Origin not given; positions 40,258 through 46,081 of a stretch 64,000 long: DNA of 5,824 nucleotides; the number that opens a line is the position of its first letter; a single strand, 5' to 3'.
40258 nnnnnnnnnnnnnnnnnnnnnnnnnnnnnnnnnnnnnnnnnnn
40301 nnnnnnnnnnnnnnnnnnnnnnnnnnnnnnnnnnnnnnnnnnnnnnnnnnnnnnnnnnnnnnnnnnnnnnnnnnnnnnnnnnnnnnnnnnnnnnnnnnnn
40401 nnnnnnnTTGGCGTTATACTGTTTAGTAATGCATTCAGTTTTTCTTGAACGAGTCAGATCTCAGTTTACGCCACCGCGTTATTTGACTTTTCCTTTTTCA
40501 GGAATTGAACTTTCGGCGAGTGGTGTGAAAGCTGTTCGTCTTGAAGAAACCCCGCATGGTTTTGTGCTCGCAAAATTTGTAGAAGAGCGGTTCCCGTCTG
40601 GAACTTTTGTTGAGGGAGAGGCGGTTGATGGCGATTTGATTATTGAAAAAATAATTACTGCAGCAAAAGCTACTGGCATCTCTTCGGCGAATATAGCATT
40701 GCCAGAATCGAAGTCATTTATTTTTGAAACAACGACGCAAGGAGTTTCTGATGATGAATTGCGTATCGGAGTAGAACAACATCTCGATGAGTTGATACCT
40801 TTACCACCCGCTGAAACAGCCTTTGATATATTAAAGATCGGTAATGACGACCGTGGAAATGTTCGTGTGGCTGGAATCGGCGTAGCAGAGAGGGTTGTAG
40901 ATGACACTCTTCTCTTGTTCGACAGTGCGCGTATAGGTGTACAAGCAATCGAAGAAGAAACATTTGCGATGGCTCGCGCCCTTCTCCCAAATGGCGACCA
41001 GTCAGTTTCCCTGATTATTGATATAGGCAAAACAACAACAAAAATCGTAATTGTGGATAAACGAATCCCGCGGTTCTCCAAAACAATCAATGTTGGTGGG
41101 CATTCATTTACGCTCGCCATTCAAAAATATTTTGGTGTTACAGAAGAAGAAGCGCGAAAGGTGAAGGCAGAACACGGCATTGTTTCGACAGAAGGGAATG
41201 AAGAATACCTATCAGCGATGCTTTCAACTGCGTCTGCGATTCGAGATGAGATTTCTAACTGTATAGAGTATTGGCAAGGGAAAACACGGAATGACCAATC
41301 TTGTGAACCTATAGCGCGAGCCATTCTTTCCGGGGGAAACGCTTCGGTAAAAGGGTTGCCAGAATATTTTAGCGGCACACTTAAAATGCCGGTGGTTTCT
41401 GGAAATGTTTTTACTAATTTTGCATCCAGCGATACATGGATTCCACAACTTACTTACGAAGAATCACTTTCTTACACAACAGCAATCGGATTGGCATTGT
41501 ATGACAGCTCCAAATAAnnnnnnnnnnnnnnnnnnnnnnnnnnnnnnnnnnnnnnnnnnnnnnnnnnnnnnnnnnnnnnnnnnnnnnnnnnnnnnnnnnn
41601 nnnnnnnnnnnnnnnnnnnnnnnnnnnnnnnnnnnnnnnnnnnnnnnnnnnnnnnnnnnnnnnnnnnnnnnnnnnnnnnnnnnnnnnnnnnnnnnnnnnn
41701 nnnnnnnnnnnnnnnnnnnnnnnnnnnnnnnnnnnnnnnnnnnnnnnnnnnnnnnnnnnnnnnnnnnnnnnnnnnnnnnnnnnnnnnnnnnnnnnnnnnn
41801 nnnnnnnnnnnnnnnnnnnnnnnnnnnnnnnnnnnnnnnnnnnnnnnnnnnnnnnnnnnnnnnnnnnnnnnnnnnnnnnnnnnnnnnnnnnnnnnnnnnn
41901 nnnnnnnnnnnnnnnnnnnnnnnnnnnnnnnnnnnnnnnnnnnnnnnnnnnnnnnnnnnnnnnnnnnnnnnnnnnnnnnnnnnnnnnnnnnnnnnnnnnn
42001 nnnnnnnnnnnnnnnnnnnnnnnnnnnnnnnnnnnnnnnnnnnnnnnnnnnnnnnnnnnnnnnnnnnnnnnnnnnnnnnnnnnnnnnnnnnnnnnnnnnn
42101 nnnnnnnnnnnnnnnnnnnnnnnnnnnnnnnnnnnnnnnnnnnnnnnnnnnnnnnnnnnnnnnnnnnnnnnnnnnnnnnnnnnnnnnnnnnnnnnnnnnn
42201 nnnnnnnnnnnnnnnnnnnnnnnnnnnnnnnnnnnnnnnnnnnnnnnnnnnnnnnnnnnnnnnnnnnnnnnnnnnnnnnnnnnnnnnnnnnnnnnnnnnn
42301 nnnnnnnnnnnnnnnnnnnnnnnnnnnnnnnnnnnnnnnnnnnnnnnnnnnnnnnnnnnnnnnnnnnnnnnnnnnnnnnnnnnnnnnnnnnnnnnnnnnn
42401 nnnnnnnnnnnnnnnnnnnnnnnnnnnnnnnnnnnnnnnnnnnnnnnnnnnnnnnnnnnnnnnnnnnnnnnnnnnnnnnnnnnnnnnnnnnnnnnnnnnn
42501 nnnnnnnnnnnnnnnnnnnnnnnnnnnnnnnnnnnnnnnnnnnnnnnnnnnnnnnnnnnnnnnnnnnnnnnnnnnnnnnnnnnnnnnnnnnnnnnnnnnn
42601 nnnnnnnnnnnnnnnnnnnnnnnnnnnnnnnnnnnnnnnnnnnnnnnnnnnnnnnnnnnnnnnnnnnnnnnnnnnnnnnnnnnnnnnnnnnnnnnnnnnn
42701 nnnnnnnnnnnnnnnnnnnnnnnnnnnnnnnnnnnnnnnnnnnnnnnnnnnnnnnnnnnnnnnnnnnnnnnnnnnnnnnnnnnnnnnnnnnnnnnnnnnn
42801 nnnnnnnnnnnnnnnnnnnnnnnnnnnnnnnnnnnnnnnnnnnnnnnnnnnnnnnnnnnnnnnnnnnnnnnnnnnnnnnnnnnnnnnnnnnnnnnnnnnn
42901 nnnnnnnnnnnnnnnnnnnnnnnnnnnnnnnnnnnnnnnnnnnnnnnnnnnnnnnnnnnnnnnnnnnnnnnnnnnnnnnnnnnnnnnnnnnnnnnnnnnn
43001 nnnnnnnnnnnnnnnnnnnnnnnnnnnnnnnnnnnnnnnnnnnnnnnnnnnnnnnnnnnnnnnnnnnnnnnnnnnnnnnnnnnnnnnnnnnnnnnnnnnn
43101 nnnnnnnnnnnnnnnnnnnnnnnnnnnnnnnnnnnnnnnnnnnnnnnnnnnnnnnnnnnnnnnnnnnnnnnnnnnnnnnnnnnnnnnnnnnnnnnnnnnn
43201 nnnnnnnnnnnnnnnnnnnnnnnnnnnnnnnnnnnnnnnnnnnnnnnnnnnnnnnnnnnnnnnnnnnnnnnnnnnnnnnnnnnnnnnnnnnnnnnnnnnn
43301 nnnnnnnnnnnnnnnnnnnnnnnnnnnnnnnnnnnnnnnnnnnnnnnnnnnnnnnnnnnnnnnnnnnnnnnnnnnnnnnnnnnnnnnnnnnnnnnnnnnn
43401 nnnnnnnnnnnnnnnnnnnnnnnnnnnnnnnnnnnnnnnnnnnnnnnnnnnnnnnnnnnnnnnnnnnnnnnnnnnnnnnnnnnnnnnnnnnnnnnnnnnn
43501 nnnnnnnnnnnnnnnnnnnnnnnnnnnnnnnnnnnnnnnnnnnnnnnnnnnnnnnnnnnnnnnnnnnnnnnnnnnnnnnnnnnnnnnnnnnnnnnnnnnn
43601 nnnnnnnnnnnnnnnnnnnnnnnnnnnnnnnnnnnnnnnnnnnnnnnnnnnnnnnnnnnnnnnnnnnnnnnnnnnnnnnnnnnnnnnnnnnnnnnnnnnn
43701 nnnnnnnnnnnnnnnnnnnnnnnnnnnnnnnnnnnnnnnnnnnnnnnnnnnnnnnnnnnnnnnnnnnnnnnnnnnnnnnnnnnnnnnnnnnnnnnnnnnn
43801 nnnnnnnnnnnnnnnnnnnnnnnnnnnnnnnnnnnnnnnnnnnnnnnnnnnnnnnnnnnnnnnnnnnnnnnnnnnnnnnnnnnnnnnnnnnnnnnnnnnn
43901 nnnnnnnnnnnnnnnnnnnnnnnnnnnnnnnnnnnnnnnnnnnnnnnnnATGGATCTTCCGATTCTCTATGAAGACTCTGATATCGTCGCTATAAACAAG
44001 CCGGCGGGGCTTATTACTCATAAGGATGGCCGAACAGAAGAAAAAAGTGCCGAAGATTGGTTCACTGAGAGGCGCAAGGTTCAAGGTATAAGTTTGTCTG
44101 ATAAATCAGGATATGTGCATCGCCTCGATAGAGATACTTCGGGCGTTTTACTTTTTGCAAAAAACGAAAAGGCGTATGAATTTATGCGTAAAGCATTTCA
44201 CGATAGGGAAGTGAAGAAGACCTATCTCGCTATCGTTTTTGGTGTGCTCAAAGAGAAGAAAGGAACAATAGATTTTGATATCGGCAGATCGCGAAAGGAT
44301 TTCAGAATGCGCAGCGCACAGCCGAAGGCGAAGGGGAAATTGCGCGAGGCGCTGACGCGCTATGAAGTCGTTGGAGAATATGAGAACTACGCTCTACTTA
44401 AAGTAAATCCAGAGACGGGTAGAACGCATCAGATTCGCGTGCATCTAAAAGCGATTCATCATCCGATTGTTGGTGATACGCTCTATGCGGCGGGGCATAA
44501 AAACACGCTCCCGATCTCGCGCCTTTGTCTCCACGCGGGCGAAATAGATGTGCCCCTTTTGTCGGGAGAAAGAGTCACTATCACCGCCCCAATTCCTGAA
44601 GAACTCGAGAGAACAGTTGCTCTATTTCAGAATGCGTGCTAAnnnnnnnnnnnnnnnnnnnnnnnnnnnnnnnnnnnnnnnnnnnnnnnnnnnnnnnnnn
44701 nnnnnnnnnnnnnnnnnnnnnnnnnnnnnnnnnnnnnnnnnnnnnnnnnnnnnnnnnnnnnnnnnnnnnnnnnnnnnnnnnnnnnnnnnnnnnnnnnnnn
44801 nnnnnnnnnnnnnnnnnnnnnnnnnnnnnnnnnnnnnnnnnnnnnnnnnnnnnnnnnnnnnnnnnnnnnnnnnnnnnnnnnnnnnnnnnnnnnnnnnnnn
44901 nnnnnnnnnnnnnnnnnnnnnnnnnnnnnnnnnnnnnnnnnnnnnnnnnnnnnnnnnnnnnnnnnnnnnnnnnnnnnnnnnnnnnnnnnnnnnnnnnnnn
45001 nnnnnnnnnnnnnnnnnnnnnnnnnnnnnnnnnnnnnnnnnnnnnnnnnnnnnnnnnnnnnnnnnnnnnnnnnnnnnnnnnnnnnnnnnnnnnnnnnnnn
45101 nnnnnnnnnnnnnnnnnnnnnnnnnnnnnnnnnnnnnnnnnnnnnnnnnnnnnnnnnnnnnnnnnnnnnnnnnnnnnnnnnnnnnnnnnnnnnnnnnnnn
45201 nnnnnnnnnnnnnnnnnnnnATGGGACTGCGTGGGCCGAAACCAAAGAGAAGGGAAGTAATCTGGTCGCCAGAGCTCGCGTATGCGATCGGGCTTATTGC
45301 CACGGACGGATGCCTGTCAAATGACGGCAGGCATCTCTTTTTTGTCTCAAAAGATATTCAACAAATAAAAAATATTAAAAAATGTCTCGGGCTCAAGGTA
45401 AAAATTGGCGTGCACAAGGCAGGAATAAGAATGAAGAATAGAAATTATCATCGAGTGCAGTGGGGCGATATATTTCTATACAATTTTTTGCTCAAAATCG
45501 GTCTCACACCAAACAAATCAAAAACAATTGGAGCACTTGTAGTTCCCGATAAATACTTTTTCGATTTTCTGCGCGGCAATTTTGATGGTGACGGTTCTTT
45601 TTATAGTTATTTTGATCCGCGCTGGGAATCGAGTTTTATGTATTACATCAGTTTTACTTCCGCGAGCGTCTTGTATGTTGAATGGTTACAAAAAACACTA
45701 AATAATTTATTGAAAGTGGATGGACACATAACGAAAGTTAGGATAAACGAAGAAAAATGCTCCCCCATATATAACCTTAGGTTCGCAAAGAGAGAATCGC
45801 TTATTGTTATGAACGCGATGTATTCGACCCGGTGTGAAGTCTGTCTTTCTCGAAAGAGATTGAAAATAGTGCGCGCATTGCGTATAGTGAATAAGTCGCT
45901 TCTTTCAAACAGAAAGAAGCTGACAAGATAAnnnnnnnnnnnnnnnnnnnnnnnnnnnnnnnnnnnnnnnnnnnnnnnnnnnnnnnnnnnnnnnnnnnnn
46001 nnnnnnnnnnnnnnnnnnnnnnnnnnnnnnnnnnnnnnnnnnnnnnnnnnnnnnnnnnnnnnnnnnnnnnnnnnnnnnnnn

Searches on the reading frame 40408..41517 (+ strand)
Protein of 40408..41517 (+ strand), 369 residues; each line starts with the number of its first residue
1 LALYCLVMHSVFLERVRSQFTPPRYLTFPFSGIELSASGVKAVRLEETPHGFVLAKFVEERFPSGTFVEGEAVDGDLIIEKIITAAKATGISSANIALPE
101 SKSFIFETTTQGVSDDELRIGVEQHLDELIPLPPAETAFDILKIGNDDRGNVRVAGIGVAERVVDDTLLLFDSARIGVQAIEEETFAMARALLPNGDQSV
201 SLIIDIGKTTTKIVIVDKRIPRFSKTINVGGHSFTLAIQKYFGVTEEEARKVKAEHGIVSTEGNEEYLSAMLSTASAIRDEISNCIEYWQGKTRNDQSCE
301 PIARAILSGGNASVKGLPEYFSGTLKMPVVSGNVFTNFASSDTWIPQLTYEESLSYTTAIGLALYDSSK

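Call 91: search_protein_families(library=pfam, proteins=[window:40408-41517:+], max_evalue=0.00001)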
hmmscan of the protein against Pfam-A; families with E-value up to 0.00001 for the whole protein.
window:40408-41517:+ (369 aa): 3 families
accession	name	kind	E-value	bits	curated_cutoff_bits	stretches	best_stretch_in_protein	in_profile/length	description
PF11104.14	PilM_2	-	2.7e-34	119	27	1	32-364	1-337/340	Type IV pilus assembly protein PilM;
PF14450.12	FtsA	-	8.7e-14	52.4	31.8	1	203-335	2-113/127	Cell division protein FtsA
PF06723.19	MreB_Mbl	-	1.2e-07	31.3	27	0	178-266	124-218/327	MreB/Mbl protein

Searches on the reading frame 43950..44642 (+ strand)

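Call 92: search_protein_families(library=pfam, proteins=[window:43950-44642:+], max_evalue=0.00001)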
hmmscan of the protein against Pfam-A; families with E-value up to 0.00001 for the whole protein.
window:43950-44642:+ (230 aa): 1 family
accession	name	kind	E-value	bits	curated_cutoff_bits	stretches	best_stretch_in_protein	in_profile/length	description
PF00849.27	PseudoU_synth_2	-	7.4e-35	120.8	26.8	1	12-167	2-151/152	RNA pseudouridylate synthase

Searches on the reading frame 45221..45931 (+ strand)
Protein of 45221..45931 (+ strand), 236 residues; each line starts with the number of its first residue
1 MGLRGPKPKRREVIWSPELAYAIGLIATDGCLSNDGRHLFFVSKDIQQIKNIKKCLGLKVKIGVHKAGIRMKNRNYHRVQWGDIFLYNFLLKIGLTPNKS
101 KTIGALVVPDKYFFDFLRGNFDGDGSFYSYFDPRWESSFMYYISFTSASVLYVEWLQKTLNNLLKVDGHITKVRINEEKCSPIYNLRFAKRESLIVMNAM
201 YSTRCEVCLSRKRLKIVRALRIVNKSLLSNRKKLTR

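Call 92: search_protein_families(library=pfam, proteins=[window:45221-45931:+], max_evalue=0.00001)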
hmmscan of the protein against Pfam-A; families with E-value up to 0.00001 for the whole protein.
window:45221-45931:+ (236 aa): 1 family
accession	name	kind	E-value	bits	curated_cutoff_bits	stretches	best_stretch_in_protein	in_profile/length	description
PF14528.11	LAGLIDADG_3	-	3.4e-07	30.9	22.5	0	116-194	6-74/82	LAGLIDADG-like domain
